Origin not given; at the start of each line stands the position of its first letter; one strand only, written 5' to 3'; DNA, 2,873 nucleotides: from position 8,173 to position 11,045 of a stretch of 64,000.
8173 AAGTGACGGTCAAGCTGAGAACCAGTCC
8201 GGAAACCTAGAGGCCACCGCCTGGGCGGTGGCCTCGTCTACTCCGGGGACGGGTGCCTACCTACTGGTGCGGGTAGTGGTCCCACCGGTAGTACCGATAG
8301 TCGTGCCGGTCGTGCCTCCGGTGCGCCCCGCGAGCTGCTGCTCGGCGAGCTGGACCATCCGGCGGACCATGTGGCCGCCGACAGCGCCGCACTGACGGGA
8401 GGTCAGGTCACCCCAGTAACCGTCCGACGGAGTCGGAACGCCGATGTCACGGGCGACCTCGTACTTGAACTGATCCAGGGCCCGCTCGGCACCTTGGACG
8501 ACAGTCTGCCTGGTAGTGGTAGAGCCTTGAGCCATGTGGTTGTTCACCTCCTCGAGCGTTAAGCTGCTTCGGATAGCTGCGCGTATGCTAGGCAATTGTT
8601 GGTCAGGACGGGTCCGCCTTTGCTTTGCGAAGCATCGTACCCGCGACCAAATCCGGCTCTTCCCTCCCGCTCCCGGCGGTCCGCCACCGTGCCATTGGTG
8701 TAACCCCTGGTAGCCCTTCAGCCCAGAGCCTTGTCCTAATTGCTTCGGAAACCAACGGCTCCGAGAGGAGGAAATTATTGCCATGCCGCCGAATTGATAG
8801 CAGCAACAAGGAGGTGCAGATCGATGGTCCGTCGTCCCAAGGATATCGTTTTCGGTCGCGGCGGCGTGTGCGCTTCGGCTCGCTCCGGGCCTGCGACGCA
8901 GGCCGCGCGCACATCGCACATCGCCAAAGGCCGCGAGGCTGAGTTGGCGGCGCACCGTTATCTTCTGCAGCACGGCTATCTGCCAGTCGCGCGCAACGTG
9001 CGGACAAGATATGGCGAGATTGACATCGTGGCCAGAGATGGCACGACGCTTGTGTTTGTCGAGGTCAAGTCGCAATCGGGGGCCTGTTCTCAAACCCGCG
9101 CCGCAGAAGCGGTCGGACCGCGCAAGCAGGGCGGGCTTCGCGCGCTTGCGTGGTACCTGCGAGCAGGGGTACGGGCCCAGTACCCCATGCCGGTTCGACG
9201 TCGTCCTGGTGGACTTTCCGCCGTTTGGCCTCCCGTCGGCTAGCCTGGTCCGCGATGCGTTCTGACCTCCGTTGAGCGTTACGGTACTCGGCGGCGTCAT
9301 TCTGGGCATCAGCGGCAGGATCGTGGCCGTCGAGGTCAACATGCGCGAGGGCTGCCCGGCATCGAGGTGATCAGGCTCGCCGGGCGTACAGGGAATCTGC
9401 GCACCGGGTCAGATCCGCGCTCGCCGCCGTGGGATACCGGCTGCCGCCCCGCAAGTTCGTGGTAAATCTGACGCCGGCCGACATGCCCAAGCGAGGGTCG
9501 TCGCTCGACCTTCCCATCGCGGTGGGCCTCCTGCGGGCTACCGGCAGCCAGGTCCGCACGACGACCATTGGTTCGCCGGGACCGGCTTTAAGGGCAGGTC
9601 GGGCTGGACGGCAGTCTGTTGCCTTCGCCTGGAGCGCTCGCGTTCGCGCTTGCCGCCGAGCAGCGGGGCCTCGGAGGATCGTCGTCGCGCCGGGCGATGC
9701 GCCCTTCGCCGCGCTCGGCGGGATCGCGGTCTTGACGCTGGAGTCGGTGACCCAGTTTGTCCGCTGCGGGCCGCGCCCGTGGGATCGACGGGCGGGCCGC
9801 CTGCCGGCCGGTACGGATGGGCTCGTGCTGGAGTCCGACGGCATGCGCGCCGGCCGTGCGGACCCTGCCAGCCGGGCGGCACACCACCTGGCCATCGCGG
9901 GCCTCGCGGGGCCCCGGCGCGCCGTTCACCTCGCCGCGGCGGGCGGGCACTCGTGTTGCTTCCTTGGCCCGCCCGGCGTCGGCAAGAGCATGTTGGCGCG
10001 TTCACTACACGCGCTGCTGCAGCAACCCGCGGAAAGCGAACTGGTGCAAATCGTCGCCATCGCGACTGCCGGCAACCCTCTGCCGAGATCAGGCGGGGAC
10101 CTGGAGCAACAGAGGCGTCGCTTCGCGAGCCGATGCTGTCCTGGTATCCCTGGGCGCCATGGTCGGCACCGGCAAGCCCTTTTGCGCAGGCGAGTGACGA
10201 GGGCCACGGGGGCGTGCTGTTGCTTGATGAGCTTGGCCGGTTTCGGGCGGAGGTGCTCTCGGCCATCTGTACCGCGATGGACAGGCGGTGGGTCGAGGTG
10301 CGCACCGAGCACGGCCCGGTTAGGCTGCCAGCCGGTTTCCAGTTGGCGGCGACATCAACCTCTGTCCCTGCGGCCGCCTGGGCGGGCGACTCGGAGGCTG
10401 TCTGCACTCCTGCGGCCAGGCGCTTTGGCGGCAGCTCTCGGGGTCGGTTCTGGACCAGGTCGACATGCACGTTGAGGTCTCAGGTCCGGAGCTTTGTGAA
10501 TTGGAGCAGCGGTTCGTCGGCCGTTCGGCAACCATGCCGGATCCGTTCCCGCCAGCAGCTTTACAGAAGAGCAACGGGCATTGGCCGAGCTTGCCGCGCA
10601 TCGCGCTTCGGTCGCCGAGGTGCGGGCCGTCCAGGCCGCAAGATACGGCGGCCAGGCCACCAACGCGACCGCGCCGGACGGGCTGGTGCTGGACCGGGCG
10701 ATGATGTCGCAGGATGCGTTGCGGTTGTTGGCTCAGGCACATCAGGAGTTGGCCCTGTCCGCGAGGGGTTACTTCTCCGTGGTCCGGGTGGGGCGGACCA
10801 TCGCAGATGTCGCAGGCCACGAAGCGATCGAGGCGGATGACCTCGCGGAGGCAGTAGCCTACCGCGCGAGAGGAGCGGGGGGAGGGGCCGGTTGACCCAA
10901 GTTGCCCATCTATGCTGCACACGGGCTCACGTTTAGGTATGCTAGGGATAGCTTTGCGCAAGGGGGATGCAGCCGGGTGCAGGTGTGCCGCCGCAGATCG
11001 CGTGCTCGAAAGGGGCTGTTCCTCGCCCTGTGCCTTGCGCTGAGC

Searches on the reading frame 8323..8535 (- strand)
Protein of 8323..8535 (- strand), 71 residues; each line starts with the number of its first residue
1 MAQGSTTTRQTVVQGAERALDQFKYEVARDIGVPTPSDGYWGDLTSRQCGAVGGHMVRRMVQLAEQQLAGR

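Call 74: search_protein_families(library=pfam, proteins=[window:8323-8535:-], max_evalue=0.001)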
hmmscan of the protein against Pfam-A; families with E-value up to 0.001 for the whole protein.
seq(71 aa): 1 family
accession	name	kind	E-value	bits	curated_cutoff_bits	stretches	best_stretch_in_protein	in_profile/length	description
PF00269.25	SASP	-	5.3e-29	100.4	22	1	10-68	2-59/59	Small, acid-soluble spore proteins, alpha/beta type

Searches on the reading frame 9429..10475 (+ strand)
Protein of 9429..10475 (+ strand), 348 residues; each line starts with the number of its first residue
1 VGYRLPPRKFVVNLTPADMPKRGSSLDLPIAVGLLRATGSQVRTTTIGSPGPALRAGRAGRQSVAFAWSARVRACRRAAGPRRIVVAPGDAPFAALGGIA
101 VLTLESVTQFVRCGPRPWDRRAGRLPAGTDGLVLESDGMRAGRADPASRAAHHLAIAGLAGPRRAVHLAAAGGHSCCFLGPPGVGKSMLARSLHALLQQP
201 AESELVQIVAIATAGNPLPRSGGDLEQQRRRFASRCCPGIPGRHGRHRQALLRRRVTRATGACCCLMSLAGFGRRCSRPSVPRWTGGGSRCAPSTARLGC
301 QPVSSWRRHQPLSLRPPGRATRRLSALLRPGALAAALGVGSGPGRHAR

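Call 74: search_protein_families(library=pfam, proteins=[window:9429-10475:+], max_evalue=0.001)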
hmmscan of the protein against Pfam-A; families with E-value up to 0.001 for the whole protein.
window:9429-10475:+ (348 aa): 3 families
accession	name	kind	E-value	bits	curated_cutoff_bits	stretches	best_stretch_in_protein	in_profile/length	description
PF01078.27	Mg_chelatase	-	1.9e-12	47.5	20.3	1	156-214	5-63/207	Magnesium chelatase, subunit ChlI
PF13541.12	ChlI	-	4e-11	43.3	27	1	2-41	37-76/121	Subunit ChlI of Mg-chelatase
PF07728.20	AAA_5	-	0.00017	22.1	22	1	177-208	3-33/139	AAA domain (dynein-related subfamily)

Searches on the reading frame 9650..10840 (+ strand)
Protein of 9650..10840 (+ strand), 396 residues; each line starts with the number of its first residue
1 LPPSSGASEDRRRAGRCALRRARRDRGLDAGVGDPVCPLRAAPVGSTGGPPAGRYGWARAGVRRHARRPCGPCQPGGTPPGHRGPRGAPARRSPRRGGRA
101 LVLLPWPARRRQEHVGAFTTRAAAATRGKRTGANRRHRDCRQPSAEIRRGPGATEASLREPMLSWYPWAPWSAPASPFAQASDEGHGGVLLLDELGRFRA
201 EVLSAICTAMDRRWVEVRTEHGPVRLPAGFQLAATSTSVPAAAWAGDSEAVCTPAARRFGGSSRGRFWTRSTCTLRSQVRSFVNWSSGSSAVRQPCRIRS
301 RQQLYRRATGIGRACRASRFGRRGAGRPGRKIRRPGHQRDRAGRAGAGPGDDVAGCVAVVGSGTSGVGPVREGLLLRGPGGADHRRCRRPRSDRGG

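Call 74: search_protein_families(library=pfam, proteins=[window:9650-10840:+], max_evalue=0.001)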
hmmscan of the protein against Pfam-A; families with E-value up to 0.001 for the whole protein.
window:9650-10840:+ (396 aa): 1 family
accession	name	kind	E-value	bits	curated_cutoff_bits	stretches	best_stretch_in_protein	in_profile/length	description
PF01078.27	Mg_chelatase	-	6.7e-07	29.4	20.3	1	185-256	105-177/207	Magnesium chelatase, subunit ChlI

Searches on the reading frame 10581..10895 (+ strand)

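Call 74: search_protein_families(library=pfam, proteins=[window:10581-10895:+], max_evalue=0.001)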
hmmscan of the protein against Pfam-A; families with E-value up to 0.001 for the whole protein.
window:10581-10895:+ (104 aa): 1 family
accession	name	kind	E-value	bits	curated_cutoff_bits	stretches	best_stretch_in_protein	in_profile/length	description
PF13335.12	Mg_chelatase_C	-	6.7e-21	75.1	26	1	6-95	6-94/94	Magnesium chelatase, subunit ChlI C-terminal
